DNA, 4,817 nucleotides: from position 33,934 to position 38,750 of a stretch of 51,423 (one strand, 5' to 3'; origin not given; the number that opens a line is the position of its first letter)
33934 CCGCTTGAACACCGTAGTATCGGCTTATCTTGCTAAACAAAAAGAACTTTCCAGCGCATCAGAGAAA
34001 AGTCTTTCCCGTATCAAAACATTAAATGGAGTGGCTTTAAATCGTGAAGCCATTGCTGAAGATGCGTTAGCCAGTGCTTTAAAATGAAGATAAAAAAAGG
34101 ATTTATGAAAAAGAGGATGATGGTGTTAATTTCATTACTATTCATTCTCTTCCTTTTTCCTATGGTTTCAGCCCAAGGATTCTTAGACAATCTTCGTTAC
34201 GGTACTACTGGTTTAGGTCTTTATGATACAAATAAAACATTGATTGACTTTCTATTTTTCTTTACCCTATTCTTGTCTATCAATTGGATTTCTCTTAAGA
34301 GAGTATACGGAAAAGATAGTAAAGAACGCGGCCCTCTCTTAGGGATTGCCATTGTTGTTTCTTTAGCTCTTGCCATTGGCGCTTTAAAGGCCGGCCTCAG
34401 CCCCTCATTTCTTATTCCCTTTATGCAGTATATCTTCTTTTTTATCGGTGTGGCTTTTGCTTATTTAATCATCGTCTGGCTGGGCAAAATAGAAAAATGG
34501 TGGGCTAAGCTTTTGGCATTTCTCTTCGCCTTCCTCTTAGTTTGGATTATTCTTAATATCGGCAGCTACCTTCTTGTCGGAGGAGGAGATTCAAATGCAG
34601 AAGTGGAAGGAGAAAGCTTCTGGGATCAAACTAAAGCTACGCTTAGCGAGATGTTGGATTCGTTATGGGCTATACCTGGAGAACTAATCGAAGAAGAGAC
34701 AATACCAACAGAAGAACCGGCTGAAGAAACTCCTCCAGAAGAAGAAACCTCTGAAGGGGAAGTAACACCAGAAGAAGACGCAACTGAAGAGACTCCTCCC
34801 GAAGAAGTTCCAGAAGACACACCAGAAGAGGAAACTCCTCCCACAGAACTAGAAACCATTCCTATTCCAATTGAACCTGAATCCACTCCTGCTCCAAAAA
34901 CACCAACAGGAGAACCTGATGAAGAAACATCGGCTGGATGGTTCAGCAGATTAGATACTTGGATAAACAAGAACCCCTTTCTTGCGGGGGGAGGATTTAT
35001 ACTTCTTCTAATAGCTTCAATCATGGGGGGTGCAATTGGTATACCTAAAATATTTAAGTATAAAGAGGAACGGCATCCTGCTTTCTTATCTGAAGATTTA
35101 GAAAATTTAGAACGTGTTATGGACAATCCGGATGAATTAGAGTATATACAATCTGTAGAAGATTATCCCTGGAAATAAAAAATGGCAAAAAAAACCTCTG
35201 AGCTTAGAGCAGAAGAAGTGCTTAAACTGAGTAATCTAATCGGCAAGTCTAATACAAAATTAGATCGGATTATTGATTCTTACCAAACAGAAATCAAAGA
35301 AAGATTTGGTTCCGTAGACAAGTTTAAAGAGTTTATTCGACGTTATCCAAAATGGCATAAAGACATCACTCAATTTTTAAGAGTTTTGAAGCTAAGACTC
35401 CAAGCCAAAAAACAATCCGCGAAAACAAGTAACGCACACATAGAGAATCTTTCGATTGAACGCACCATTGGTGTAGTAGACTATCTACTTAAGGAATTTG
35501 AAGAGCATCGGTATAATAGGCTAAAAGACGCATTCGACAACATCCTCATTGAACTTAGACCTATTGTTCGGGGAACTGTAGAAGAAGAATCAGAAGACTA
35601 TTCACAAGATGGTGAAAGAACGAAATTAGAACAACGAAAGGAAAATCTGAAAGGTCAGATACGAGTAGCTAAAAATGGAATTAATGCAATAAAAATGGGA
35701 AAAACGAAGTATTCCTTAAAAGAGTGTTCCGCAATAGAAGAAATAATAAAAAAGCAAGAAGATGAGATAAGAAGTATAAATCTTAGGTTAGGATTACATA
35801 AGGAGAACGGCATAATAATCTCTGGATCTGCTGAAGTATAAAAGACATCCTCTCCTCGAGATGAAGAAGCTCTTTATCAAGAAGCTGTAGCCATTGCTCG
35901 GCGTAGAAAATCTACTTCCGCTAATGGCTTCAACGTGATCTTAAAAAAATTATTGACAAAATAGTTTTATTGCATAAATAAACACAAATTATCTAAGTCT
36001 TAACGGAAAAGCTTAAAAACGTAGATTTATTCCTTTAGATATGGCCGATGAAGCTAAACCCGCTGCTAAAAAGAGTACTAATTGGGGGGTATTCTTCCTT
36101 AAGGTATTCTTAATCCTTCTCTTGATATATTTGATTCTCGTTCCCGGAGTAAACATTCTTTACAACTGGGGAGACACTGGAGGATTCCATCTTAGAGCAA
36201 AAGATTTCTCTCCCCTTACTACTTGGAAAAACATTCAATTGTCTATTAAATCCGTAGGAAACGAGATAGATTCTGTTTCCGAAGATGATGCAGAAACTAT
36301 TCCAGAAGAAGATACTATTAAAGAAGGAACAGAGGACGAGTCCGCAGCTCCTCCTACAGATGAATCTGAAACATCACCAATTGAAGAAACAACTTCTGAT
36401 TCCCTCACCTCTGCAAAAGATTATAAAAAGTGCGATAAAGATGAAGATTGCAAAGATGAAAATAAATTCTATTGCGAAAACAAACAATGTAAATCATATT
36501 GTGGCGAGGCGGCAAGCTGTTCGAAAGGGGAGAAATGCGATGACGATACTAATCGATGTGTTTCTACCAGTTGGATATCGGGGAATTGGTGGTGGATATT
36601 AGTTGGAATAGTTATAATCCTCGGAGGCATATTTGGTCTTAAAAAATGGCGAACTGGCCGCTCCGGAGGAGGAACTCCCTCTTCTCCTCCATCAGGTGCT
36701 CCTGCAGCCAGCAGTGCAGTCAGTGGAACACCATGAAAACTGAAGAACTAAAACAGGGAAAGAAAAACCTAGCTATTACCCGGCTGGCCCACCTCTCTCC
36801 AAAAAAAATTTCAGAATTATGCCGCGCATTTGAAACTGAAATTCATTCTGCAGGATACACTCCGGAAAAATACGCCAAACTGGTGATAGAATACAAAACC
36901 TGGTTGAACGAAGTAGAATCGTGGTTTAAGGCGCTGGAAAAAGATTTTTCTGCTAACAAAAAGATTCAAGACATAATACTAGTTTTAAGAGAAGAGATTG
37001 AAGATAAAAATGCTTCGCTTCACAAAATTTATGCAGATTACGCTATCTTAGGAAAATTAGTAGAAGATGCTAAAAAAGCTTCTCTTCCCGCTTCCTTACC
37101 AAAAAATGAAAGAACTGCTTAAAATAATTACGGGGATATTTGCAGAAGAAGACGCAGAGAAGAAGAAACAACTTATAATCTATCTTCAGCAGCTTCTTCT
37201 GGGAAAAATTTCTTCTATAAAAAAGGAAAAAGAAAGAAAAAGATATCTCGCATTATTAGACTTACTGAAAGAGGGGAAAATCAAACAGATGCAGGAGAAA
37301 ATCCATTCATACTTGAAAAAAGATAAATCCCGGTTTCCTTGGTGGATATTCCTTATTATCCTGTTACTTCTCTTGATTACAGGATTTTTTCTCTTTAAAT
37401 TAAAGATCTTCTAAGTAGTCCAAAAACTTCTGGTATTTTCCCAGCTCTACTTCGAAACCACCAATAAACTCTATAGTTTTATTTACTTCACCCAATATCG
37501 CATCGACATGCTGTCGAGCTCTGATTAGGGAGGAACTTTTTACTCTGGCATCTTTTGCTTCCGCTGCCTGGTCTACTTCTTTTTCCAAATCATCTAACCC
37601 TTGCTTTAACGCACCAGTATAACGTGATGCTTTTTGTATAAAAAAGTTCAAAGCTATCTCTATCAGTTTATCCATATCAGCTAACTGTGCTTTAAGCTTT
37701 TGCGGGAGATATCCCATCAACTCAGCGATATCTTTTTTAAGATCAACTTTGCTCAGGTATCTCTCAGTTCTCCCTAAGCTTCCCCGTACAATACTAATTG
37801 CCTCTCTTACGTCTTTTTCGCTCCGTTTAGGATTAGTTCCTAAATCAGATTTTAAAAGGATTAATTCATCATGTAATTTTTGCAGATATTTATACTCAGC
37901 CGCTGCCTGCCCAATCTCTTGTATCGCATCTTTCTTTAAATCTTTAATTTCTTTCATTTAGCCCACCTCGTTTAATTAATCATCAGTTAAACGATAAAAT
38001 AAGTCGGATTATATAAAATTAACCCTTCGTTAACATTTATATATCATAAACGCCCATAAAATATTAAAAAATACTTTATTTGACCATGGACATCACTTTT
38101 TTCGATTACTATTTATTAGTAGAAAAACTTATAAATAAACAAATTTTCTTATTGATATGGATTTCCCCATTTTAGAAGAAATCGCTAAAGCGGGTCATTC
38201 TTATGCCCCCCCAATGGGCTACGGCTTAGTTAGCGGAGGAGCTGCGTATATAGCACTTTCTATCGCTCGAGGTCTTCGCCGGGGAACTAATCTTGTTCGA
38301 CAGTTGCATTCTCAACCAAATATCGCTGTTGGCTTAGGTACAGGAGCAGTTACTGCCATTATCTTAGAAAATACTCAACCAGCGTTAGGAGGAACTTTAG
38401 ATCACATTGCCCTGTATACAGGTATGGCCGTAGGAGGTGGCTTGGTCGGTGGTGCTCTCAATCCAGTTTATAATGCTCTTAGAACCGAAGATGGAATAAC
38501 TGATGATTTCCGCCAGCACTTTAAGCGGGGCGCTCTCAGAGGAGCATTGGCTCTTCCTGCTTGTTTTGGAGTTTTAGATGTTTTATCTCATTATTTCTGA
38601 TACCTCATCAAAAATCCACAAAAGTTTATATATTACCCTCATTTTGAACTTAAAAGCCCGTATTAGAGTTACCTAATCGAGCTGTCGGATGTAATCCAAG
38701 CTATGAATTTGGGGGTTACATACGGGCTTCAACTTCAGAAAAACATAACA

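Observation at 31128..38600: Ten-gene locus of membrane and coiled-coil proteins with no recognisable family: best candidate for an undescribed system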

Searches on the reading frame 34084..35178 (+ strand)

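Call 6: search_protein_families(library=pfam, max_evalue=1, proteins=[window:34084-35178:+])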
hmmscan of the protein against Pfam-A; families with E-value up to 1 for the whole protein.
window:34084-35178:+ (364 aa): 2 families
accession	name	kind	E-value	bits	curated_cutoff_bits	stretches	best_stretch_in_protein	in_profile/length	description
PF10060.15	DUF2298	-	0.09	12.1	27.8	1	11-153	323-455/488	Uncharacterized membrane protein (DUF2298)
PF24195.1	DUF7420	-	0.65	10.6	27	0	118-167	50-99/124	Family of unknown function (DUF7420)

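Call 8: search_protein_families(library=phrogs, max_evalue=0.1, proteins=[window:34084-35178:+])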
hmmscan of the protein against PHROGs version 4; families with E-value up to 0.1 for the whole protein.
window:34084-35178:+ (364 aa): 0 families

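Call 9: search_protein_families(library=ncbifam, max_evalue=0.1, proteins=[window:34084-35178:+])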
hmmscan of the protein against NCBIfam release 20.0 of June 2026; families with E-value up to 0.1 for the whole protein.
window:34084-35178:+ (364 aa): 1 family
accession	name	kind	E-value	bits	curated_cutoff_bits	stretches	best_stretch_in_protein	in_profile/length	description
NF041620.1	MXAN_5187_fam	hypoth_equivalog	0.00034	20.5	200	1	137-284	301-457/601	MXAN_5187 family protein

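Call 10: search_protein_families(library=padloc, max_evalue=0.1, proteins=[window:34084-35178:+])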
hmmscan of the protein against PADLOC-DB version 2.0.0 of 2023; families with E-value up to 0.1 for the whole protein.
window:34084-35178:+ (364 aa): 1 family
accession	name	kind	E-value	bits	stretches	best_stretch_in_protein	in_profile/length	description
PDLC04061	PD-T4-6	-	0.0019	15.8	1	155-280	367-487/510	-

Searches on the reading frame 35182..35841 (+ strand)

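Call 6: search_protein_families(library=pfam, max_evalue=1, proteins=[window:35182-35841:+])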
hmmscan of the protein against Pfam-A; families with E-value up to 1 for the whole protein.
window:35182-35841:+ (219 aa): 3 families
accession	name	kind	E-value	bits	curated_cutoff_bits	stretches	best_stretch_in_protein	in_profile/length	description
PF17773.7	UPF0176_N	-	0.0026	18.5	26.2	1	150-191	25-62/92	UPF0176 acylphosphatase like domain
PF03461.20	TRCF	-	0.041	14.7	25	0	49-89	39-79/95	TRCF domain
PF15715.11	PAF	-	0.12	13.5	23.4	1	53-82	54-74/121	PCNA-associated factor histone like domain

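Call 8: search_protein_families(library=phrogs, max_evalue=0.1, proteins=[window:35182-35841:+])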
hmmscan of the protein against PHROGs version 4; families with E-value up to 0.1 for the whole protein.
window:35182-35841:+ (219 aa): 1 family
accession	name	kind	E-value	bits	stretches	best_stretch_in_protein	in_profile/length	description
phrog_6927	-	unknown function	0.069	14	0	22-48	64-90/179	-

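Call 9: search_protein_families(library=ncbifam, max_evalue=0.1, proteins=[window:35182-35841:+])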
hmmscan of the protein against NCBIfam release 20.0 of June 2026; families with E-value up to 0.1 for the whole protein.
window:35182-35841:+ (219 aa): 1 family
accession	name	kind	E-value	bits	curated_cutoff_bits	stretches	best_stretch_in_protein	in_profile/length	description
NF007750.0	PRK10430.1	equivalog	0.077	12.5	262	0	84-117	86-119/239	two-component system response regulator DcuR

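Call 10: search_protein_families(library=padloc, max_evalue=0.1, proteins=[window:35182-35841:+])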
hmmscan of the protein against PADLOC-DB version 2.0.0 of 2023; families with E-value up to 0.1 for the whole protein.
window:35182-35841:+ (219 aa): 0 families

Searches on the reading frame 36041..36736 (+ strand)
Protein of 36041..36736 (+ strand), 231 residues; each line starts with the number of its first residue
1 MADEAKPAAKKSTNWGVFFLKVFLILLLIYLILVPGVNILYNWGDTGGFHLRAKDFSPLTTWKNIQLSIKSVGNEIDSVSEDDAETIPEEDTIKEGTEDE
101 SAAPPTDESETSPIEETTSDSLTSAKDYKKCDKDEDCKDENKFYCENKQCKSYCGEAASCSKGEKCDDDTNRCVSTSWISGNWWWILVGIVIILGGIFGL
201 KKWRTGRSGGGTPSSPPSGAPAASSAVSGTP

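Call 6: search_protein_families(library=pfam, max_evalue=1, proteins=[window:36041-36736:+])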
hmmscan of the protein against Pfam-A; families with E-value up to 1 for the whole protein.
window:36041-36736:+ (231 aa): 4 families
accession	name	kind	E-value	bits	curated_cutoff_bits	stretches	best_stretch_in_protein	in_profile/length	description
PF05739.25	SNARE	-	0.017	15.6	26.8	0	174-198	28-52/53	SNARE domain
PF11669.13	WBP-1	-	0.051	14.7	28.1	1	159-205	2-45/102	WW domain-binding protein 1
PF20990.2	DUF2207_C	-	0.064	13.4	33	1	100-203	59-163/247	Predicted membrane protein (DUF2207) C-terminal domain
PF09976.15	TPR_21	-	0.33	11.1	25.5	1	177-205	2-30/193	Tetratricopeptide repeat-like domain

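Call 8: search_protein_families(library=phrogs, max_evalue=0.1, proteins=[window:36041-36736:+])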
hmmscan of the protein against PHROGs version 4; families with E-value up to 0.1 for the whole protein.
window:36041-36736:+ (231 aa): 1 family
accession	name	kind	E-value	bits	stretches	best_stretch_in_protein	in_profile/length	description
phrog_33324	-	unknown function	0.083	13.7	0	183-205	66-92/145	-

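Call 9: search_protein_families(library=ncbifam, max_evalue=0.1, proteins=[window:36041-36736:+])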
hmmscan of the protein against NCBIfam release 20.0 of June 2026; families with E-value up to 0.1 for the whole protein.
window:36041-36736:+ (231 aa): 1 family
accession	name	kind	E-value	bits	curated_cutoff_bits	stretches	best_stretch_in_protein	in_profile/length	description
TIGR01167.1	LPXTG_anchor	domain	0.073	13.8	15.9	1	180-204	8-32/34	LPXTG cell wall anchor domain-containing protein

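Call 10: search_protein_families(library=padloc, max_evalue=0.1, proteins=[window:36041-36736:+])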
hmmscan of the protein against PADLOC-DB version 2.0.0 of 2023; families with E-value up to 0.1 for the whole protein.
window:36041-36736:+ (231 aa): 1 family
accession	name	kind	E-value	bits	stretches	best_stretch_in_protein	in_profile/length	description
PDLC04061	PD-T4-6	-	0.0053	14.3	1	25-171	361-496/510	-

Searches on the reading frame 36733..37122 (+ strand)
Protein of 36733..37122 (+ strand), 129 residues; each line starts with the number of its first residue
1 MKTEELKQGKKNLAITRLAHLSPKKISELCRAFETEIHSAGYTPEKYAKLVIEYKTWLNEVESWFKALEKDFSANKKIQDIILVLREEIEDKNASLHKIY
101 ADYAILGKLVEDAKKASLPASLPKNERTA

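Call 6: search_protein_families(library=pfam, max_evalue=1, proteins=[window:36733-37122:+])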
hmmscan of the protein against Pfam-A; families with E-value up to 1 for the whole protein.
window:36733-37122:+ (129 aa): 1 family
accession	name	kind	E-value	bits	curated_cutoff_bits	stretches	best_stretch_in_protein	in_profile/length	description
PF09252.15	Feld-I_B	-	0.033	14.6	24.1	1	46-80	7-41/67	Allergen Fel d I-B chain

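Call 8: search_protein_families(library=phrogs, max_evalue=0.1, proteins=[window:36733-37122:+])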
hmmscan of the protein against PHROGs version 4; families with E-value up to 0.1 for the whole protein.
window:36733-37122:+ (129 aa): 2 families
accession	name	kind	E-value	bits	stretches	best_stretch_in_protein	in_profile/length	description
phrog_25556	-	unknown function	0.0048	18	1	4-103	4-102/188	-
phrog_30205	-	unknown function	0.016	16.1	1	34-102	15-82/126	-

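Call 9: search_protein_families(library=ncbifam, max_evalue=0.1, proteins=[window:36733-37122:+])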
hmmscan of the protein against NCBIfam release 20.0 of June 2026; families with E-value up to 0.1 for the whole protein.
window:36733-37122:+ (129 aa): 2 families
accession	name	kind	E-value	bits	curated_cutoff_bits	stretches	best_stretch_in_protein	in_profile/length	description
NF033928.1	alph_xenorhab_A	subfamily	0.011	15.1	125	1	5-104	107-205/339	alpha-xenorhabdolysin family binary toxin subunit A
NF041034.1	Rad50_Sulf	equivalog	0.02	12.7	1000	1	3-114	600-704/872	DNA double-strand break repair ATPase Rad50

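Call 10: search_protein_families(library=padloc, max_evalue=0.1, proteins=[window:36733-37122:+])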
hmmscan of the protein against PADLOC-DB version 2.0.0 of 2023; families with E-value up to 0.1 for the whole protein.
window:36733-37122:+ (129 aa): 0 families

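Call 94: search_solved_structures(query=A13, max_evalue=5)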
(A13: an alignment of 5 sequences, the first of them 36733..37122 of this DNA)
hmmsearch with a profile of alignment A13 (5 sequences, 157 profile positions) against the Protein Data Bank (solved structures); distinct sequences matched with E-value up to 5: 7.
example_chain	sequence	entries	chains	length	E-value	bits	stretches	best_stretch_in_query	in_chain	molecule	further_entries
3uul_A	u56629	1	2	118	0.33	14.1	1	55-92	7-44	utrophin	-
3uum_A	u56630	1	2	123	0.35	14.1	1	55-92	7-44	utrophin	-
1gyo_A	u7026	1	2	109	0.51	13.5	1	123-149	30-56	CYTOCHROME C3, A DIMERIC CLASS III C-TYPE CYTOCHROME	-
5o7o_A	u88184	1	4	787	1.3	12.2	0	24-62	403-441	Desferrioxamine siderophore biosynthesis protein dfoC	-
4m9r_A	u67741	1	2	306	1.5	12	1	51-115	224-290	Cell death protein 3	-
7wa9_A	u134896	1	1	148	2.3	11.4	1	47-85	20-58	MSMEG_5634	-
2ee8_A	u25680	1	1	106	4.4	10.5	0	121-146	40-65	Protein odd-skipped-related 2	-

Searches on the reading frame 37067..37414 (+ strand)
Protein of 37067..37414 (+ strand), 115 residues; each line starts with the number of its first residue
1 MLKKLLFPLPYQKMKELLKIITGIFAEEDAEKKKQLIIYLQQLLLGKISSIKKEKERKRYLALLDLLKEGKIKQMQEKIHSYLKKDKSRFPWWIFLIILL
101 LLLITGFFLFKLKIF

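Call 6: search_protein_families(library=pfam, max_evalue=1, proteins=[window:37067-37414:+])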
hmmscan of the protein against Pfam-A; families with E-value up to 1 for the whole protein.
window:37067-37414:+ (115 aa): 2 families
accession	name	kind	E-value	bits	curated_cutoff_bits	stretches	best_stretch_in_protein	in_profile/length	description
PF09850.14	DotU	-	0.093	12.8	27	1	80-111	175-203/205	Type VI secretion system protein DotU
PF08929.15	PoNi_C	-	0.49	11.7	25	0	3-42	21-54/107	PoNe immunity proteins (PoNi), C-terminal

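Call 8: search_protein_families(library=phrogs, max_evalue=0.1, proteins=[window:37067-37414:+])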
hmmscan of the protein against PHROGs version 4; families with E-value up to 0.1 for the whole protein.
window:37067-37414:+ (115 aa): 1 family
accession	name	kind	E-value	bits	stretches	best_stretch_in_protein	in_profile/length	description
phrog_8595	-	tail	0.088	14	0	11-77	3-69/102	tail assembly chaperone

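Call 9: search_protein_families(library=ncbifam, max_evalue=0.1, proteins=[window:37067-37414:+])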
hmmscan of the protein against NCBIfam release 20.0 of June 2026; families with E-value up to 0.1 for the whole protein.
window:37067-37414:+ (115 aa): 2 families
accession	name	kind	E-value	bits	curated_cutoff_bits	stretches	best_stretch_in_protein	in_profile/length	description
NF049893.1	spr0155_permease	equivalog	0.00053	20.3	120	1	44-114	23-93/165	ABC transporter permease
NF010232.0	PRK13682.2-2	equivalog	0.017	15.5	85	1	86-111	31-56/57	hypothetical protein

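Call 10: search_protein_families(library=padloc, max_evalue=0.1, proteins=[window:37067-37414:+])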
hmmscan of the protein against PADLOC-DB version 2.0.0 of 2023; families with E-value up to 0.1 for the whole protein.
window:37067-37414:+ (115 aa): 0 families

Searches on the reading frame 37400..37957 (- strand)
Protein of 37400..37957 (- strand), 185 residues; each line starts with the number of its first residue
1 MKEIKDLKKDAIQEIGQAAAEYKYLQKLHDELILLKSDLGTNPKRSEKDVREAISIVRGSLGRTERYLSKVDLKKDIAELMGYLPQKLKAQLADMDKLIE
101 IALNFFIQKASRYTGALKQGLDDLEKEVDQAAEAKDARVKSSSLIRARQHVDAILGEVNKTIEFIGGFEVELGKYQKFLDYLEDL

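Call 6: search_protein_families(library=pfam, max_evalue=1, proteins=[window:37400-37957:-])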
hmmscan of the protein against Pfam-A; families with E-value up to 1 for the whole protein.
window:37400-37957:- (185 aa): 4 families
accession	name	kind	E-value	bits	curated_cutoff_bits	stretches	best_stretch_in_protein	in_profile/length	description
PF05508.16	Ran-binding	-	0.00077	19.1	25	1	60-165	28-142/304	RanGTP-binding protein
PF01544.23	CorA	-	0.024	14.4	27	1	87-151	100-160/292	CorA-like Mg2+ transporter protein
PF06133.16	Com_YlbF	-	0.29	12.1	23.9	1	108-163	43-101/105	Control of competence regulator ComK, YlbF/YmcA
PF09392.15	T3SS_needle_F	-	0.47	11.1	29.4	0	114-147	5-39/71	Type III secretion needle MxiH, YscF, SsaG, EprI, PscF, EscF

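Call 8: search_protein_families(library=phrogs, max_evalue=0.1, proteins=[window:37400-37957:-])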
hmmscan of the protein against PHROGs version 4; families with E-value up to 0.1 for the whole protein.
window:37400-37957:- (185 aa): 1 family
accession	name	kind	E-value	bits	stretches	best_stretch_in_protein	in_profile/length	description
phrog_12694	-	unknown function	0.055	14.7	0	1-39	1-41/95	-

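Call 9: search_protein_families(library=ncbifam, max_evalue=0.1, proteins=[window:37400-37957:-])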
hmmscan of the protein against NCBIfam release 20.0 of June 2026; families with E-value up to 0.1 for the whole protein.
window:37400-37957:- (185 aa): 3 families
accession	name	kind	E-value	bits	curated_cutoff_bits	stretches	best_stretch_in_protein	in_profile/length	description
TIGR03683.1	A-tRNA_syn_arch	equivalog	0.0097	14.1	744.7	1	61-140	361-435/902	alanine--tRNA ligase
NF047776.1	LIC11485_Nterm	subfamily_domain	0.018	14.9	80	0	84-131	10-55/105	LIC_11485 family protein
NF009086.0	PRK12421.1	equivalog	0.033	13.1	318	1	4-83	195-275/389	ATP phosphoribosyltransferase regulatory subunit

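Call 10: search_protein_families(library=padloc, max_evalue=0.1, proteins=[window:37400-37957:-])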
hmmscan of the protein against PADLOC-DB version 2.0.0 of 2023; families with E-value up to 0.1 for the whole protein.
window:37400-37957:- (185 aa): 0 families

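Call 64: search_solved_structures(query=A7, max_evalue=5)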
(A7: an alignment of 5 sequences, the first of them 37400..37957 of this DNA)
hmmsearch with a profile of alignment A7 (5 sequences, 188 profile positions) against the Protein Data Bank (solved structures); distinct sequences matched with E-value up to 5: 17.
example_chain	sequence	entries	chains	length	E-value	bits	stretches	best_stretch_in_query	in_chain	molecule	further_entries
7wxz_A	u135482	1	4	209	0.00042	23.6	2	88-136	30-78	Spike protein S2'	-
7zr2_A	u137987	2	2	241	0.00052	23.3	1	94-152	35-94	Spike protein S2',Chimeric protein mimic of SARS-CoV-2 Spike HR1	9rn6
2bez_C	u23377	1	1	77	0.059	16.6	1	71-133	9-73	Spike glycoprotein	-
6jfv_B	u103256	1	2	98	0.062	16.6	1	93-183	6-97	Keratin, type II cytoskeletal 5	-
5zvm_A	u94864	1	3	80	0.074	16.3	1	71-132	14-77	Spike glycoprotein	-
6kos_A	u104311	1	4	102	0.098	15.9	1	69-133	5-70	SUWA (Super WA20)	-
3vjf_A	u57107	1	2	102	0.12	15.6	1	69-138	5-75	WA20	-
1wyy_A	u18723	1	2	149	0.13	15.5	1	71-135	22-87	E2 Glycoprotein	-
6lxt_A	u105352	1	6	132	0.22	14.8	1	88-136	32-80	Spike protein S2, Spike protein S2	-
7cot_A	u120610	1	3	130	0.22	14.8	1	88-136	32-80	Spike glycoprotein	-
7y9n_A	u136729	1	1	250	0.54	13.5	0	88-139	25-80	Spike protein S2',5HB-H2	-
8zy1_A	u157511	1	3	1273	0.78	13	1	72-133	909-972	Spike glycoprotein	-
6m3w_A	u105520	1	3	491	0.9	12.8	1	71-133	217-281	Spike glycoprotein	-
1xwm_A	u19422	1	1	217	1.4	12.1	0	89-147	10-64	phosphate uptake regulator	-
9rdt_C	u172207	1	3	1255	1.5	12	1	71-131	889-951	RhGB07 Spike- T4 foldon fusion protein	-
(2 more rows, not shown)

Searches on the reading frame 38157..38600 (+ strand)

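Call 6: search_protein_families(library=pfam, max_evalue=1, proteins=[window:38157-38600:+])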
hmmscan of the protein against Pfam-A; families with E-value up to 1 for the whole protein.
window:38157-38600:+ (147 aa): 0 families

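Call 8: search_protein_families(library=phrogs, max_evalue=0.1, proteins=[window:38157-38600:+])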
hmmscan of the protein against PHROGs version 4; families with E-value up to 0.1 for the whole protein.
window:38157-38600:+ (147 aa): 2 families
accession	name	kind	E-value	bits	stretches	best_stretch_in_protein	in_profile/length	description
phrog_37360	-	unknown function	0.0048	18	1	37-53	8-24/40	-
phrog_7539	-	unknown function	0.0062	17.4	1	58-100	19-61/99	-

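Call 9: search_protein_families(library=ncbifam, max_evalue=0.1, proteins=[window:38157-38600:+])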
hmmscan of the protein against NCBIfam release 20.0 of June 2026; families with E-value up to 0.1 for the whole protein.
window:38157-38600:+ (147 aa): 1 family
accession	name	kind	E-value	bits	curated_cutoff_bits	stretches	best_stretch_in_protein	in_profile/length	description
NF049986.1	memb_Rv1678_C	equivalog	0.077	12.9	50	0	57-102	41-86/95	Rv1678 family membrane protein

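Call 10: search_protein_families(library=padloc, max_evalue=0.1, proteins=[window:38157-38600:+])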
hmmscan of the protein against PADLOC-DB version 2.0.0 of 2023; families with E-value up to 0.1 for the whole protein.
window:38157-38600:+ (147 aa): 0 families
